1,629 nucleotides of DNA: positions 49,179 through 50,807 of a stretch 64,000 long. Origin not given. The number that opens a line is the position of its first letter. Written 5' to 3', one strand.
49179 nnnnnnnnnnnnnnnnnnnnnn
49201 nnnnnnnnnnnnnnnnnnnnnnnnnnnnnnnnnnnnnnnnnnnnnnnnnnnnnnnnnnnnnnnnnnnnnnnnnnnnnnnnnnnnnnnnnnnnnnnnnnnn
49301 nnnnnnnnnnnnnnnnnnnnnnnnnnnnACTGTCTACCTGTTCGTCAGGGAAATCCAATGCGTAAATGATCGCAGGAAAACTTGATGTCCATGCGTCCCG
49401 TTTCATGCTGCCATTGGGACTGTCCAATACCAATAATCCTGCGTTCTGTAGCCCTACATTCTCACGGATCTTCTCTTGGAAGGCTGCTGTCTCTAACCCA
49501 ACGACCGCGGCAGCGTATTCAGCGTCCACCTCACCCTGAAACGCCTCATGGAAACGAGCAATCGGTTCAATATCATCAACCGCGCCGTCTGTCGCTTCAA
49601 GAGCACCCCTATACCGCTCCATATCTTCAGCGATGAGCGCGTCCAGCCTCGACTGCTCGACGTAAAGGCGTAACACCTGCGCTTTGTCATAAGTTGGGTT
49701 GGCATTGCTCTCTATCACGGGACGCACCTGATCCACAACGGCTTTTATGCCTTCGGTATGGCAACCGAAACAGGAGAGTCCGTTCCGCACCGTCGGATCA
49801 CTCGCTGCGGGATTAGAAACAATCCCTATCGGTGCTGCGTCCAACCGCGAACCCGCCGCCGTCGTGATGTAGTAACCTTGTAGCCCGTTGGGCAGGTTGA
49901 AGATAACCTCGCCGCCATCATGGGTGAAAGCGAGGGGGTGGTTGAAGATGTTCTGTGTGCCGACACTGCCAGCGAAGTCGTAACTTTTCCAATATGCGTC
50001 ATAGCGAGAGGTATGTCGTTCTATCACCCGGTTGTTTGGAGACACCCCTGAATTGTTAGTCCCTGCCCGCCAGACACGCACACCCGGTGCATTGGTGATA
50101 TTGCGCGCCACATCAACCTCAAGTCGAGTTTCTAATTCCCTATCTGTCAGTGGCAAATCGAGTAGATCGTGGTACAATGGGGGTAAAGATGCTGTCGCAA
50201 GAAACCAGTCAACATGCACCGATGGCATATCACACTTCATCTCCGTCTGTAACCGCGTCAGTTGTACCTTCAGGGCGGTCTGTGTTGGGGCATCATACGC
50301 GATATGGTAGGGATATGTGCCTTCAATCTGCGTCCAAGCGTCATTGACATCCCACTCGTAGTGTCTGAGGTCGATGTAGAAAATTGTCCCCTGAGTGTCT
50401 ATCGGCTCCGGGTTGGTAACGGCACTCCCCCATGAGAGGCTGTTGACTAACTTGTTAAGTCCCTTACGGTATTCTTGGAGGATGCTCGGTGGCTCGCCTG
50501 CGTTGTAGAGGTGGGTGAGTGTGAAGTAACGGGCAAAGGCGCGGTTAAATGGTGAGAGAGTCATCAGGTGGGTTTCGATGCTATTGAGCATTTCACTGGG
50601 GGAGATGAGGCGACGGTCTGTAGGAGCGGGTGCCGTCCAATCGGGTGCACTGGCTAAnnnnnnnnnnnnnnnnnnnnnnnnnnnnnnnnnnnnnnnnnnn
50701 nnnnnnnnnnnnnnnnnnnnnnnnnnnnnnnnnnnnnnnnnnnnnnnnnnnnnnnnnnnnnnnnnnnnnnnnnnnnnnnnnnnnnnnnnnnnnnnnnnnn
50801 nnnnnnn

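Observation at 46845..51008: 1.39k-aa secreted protein combining cytochrome c haems, LRRs, cohesin and dockerin modules and a T9SS C-terminal sorting domain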

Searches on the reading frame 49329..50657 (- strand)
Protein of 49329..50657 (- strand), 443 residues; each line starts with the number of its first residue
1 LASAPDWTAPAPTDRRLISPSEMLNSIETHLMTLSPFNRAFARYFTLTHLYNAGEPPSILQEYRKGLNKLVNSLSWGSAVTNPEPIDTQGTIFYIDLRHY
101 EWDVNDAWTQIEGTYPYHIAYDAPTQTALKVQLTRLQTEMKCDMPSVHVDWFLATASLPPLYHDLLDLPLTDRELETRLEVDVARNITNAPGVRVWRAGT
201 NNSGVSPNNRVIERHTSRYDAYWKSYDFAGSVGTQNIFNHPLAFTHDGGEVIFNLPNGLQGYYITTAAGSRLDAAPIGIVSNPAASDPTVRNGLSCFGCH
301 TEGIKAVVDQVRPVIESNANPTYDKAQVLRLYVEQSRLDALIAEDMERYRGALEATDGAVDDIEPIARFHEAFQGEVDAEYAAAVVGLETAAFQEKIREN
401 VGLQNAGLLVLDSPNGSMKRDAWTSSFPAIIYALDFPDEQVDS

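Call 20: search_protein_representatives(protein=window:49329-50657:-)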
Query: 443 residues. Proteins with E-value up to 0.001 (for the whole library): 3540; up to 1e-10: 2608; up to 1e-30: 1417. The best 150 are listed.
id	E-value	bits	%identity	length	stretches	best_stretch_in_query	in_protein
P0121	2.2e-210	715.6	71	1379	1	1-436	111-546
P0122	1.5e-183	627.2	63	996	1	2-442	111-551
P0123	2.4e-182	623.2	64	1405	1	2-439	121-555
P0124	1.8e-177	607.1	63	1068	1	2-439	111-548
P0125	2.0e-176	603.7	64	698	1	2-434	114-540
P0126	1.4e-175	600.9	62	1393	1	2-440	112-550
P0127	8.7e-174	595.0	64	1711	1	2-439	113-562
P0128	3.1e-173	593.1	63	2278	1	2-439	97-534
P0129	8.2e-173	591.8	63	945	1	2-435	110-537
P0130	2.9e-171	586.7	61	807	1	2-436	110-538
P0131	1.5e-170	584.3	62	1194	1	3-437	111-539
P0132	6.6e-165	565.7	60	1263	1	2-435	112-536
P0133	9.6e-164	561.9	59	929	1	4-439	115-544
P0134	1.7e-163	561.1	60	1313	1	3-438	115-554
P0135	1.3e-162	558.2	58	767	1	2-441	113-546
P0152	3.0e-111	388.9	47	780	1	3-431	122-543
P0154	1.9e-106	373.1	43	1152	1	3-438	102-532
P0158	2.7e-103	362.6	44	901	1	14-430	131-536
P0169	6.8e-100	351.5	46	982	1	13-432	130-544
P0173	6.5e-99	348.2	44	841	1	2-434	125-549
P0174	1.1e-98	347.4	45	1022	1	7-433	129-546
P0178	2.7e-97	342.9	42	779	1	4-432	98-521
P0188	3.0e-95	336.2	46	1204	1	2-431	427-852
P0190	1.0e-94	334.4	45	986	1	2-434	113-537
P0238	5.9e-90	318.7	44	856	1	13-435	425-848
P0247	8.1e-89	315.0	42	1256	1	15-434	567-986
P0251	1.6e-88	314.0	43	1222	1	2-435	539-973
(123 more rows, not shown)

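Call 22: search_protein_families(library=pfam, proteins=[P0152, P0154, P0158, P0169, P0174, P0190, P0188, P0247, P0251], max_evalue=0.001)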
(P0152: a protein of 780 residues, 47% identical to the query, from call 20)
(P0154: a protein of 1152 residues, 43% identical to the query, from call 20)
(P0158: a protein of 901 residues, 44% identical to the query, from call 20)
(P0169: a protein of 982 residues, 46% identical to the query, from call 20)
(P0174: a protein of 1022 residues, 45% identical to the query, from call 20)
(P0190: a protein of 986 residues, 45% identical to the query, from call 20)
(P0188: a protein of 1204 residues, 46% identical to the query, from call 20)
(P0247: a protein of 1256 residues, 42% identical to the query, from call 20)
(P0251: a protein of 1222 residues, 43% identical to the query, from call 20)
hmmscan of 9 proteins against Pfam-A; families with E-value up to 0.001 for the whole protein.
P0152 (780 aa): 1 family
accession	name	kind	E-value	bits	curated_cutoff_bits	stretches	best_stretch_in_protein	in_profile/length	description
PF08308.17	PEGA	-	4.4e-07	30.2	20.8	1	559-630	2-69/71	PEGA domain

P0154 (1152 aa): 5 families
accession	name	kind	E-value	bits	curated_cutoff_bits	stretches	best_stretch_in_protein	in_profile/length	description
PF13249.12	SQHop_cyclase_N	-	4.9e-09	36.2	26.2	1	898-1010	2-106/291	Squalene-hopene cyclase N-terminal domain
PF09492.16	Pec_lyase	-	8.6e-06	25.7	22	1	931-972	47-89/292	Pectic acid lyase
PF13243.12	SQHop_cyclase_C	-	9.6e-06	25.3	26.1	0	891-966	155-227/319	Squalene-hopene cyclase C-terminal domain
PF07635.16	PSCyt1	-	0.00011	23.2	22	0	30-81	1-58/59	Planctomycete cytochrome C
PF13442.11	Cytochrome_CBB3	-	0.00019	22.1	27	0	20-99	4-68/68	Cytochrome C oxidase, cbb3-type, subunit III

P0158 (901 aa): 5 families
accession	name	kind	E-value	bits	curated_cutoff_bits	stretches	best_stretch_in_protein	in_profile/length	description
PF13229.12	Beta_helix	-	2.1e-32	112.4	25.9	2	635-778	3-147/158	Right handed beta helix region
PF05048.19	NosD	-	5.5e-11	42.7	23.6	2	629-790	13-167/212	Periplasmic copper-binding protein (NosD)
PF01095.25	Pectinesterase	-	1.1e-06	28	27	1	551-605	3-64/298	Pectinesterase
PF07635.16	PSCyt1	-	0.00014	22.8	22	1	46-97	1-58/59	Planctomycete cytochrome C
PF12708.12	Pect-lyase_RHGA_epim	-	0.00017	21.9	27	1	557-741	14-205/213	Rhamnogalacturonase A/epimerase, pectate lyase-like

P0169 (982 aa): 17 families
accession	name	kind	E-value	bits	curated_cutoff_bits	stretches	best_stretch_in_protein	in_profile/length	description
PF00515.34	TPR_1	-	2.7e-65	214.1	27.8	6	814-845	3-34/34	Tetratricopeptide repeat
PF13414.12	TPR_11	-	1.9e-56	187.9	26.8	7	856-892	4-40/42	TPR repeat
PF07719.23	TPR_2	-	3.8e-53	173.7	27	4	739-770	3-34/34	Tetratricopeptide repeat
PF13431.12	TPR_17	-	2.1e-46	152.7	24.4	4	835-866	2-33/34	Tetratricopeptide repeat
PF13181.12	TPR_8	-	8.9e-41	135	25.7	3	812-844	1-33/34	Tetratricopeptide repeat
PF13371.12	TPR_9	-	2.6e-21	75.9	35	1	713-769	5-61/73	Tetratricopeptide repeat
PF13432.12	TPR_16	-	9e-20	71.2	32.7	2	827-880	12-65/65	Tetratricopeptide repeat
PF13424.12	TPR_12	-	1.2e-18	67.5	30.1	0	707-768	7-76/77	Tetratricopeptide repeat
PF14559.12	TPR_19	-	4.7e-16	59.3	25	0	793-848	6-61/68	Tetratricopeptide repeat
PF13428.12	TPR_14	-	3.4e-09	36.9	23.5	0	847-884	2-39/44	Tetratricopeptide repeat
PF25575.1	TPR_BSK1_C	-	2.1e-07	31.3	42.2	0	919-978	47-107/118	Serine/threonine-protein kinase BSK1-like, TPR repeats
PF07635.16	PSCyt1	-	2.8e-06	28.3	22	1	48-99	1-58/59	Planctomycete cytochrome C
PF01239.28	PPTA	-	5e-06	26.4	29.5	0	753-780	1-28/32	Protein prenyltransferase alpha subunit repeat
PF13174.12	TPR_6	-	1.4e-05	25.9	26.3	0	705-731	2-28/33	Tetratricopeptide repeat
PF12569.14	NatA_aux_su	-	5.6e-05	22.7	33.3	0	530-626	153-257/515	N-terminal acetyltransferase A, auxiliary subunit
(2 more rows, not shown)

P0174 (1022 aa): 2 families
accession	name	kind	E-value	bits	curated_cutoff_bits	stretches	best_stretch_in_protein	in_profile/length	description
PF13442.11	Cytochrome_CBB3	-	2.1e-05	25.2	27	1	43-121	5-68/68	Cytochrome C oxidase, cbb3-type, subunit III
PF17957.7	Big_7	-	0.00054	21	24.1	0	797-855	13-70/70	Bacterial Ig domain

P0190 (986 aa): 1 family
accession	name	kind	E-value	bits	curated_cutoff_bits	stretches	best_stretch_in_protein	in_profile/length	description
PF07635.16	PSCyt1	-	2.7e-06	28.3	22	1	37-88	1-59/59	Planctomycete cytochrome C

P0188 (1204 aa): 3 families
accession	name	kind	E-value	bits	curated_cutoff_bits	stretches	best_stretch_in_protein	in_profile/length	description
PF13886.12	TM7S3_TM198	-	6.2e-17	62.4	29.2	1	36-239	5-199/199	TM7S3/TM198-like domain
PF13442.11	Cytochrome_CBB3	-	9.3e-06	26.3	27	1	346-425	2-68/68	Cytochrome C oxidase, cbb3-type, subunit III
PF07635.16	PSCyt1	-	5.2e-05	24.2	22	1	358-410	1-59/59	Planctomycete cytochrome C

P0247 (1256 aa): 6 families
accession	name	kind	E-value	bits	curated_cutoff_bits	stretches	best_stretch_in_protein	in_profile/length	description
PF03781.23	FGE-sulfatase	-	1.4e-49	169.5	23.3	1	1009-1248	7-254/255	Sulfatase-modifying factor enzyme 1-like domain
PF00069.31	Pkinase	-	1.1e-48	166.4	31.7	1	117-366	1-253/263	Protein kinase domain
PF07714.23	PK_Tyr_Ser-Thr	-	3.9e-32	112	23.1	1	119-366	3-250/258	Protein tyrosine and serine/threonine kinase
PF07635.16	PSCyt1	-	2.3e-06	28.6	22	1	485-537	1-59/59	Planctomycete cytochrome C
PF03109.22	ABC1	-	6.6e-05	22.6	22.9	1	165-271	113-222/244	ABC1 atypical kinase-like domain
PF13442.11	Cytochrome_CBB3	-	0.00095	19.9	27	0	474-552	3-67/68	Cytochrome C oxidase, cbb3-type, subunit III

P0251 (1222 aa): 5 families
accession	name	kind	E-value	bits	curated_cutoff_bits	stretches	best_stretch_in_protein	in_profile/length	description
PF00069.31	Pkinase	-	1.1e-47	163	31.7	1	117-374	1-260/263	Protein kinase domain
PF03781.23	FGE-sulfatase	-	2.8e-37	129.2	23.3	1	1011-1217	8-254/255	Sulfatase-modifying factor enzyme 1-like domain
PF07714.23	PK_Tyr_Ser-Thr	-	2.2e-34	119.4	23.1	1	119-366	3-249/258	Protein tyrosine and serine/threonine kinase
PF07635.16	PSCyt1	-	5.8e-07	30.5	22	1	468-520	1-59/59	Planctomycete cytochrome C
PF03109.22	ABC1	-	5.6e-05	22.8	22.9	1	188-264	140-217/244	ABC1 atypical kinase-like domain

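Call 73: list_cluster_members(proteins=[P0178, P0152, P0173, P0238, P0313, P0364, P0386, P0320])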
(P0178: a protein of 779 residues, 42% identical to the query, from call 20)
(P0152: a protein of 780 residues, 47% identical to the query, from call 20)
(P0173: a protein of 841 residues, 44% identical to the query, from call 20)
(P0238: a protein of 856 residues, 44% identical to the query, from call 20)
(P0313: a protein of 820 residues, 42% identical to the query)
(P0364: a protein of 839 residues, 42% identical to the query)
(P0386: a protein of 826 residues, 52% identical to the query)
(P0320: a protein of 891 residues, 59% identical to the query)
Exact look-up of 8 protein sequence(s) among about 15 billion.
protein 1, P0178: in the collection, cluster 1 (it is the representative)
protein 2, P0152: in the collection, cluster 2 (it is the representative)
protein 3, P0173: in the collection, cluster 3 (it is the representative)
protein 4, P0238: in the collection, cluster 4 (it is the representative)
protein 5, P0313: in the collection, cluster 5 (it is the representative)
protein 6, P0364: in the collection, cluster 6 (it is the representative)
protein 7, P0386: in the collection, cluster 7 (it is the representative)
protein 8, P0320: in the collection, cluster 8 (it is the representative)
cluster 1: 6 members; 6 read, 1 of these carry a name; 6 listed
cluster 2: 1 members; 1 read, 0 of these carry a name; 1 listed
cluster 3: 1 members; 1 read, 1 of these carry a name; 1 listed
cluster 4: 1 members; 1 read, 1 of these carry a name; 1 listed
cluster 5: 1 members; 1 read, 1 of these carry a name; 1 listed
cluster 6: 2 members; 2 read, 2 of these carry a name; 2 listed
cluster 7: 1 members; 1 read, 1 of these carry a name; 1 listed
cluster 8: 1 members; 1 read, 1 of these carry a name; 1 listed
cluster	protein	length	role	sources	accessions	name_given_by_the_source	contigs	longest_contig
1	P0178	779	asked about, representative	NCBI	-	-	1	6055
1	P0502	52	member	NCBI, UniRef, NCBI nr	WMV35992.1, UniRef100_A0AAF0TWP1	hypothetical protein MTR67_029377 [Solanum verrucosum] | Uncharacterized protein n=1 Tax=Solanum verrucosum TaxID=315347 RepID=A0AAF0TWP1_SOLVR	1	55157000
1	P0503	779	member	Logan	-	-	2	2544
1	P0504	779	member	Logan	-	-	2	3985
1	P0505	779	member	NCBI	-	-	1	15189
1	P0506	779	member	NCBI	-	-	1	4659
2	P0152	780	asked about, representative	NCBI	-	-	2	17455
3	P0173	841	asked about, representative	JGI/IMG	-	formylglycine-generating enzyme required for sulfatase activity/mono/diheme cytochrome c ...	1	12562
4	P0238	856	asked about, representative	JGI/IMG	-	mono/diheme cytochrome c family protein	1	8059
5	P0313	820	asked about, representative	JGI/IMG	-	tetratricopeptide (TPR) repeat protein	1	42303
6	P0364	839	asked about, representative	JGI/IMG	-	WD40 repeat protein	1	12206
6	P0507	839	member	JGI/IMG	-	WD40 repeat protein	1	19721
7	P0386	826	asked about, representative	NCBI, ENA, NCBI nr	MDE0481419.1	MAG: cohesin domain-containing protein [Candidatus Poribacteria bacterium] | cohesin domain-containing protein [Candidatus Poribacteria bacterium]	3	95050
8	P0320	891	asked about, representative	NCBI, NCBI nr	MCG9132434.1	TonB family protein [Candidatus Poribacteria bacterium]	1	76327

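Call 74: find_encoding_contigs(protein=P0152, flank=4000, max_places=2)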
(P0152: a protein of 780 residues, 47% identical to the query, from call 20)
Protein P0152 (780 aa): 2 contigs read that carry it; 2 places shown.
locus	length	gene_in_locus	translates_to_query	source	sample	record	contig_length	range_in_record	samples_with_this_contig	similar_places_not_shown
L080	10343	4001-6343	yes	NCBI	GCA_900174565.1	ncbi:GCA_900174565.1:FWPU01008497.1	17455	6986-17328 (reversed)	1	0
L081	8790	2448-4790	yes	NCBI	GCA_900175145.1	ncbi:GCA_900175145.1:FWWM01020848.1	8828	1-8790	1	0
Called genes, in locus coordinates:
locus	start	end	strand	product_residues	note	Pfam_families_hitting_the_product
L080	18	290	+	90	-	-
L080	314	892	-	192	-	-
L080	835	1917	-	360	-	-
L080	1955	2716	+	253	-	PF01609:DDE_Tnp_1 (weak)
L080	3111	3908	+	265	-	-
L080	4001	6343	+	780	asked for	PF08308:PEGA (weak)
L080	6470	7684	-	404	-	PF13546:DDE_5, PF01609:DDE_Tnp_1 (faint)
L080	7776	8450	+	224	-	-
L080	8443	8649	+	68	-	-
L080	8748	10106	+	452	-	PF13546:DDE_5, PF01609:DDE_Tnp_1 (weak)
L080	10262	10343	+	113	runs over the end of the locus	PF04255:DUF433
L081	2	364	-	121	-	?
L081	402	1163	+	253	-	PF01609:DDE_Tnp_1 (weak)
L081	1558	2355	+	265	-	-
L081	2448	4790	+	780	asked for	PF08308:PEGA (weak)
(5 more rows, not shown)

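Call 75: find_encoding_contigs(protein=P0178, flank=4000, max_places=2)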
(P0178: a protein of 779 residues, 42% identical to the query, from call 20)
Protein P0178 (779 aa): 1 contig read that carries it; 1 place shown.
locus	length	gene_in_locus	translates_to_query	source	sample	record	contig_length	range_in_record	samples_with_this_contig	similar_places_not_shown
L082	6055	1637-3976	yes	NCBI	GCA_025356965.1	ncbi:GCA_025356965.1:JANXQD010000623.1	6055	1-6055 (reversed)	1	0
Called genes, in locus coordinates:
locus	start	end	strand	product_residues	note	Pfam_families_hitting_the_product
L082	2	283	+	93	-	?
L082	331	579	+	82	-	-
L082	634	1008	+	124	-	PF01850:PIN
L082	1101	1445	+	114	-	-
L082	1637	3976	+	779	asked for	PF13442:Cytochrome_CBB3 (faint), PF03781:FGE-sulfatase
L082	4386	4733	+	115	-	PF22296:bAvd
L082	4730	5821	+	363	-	PF00078:RVT_1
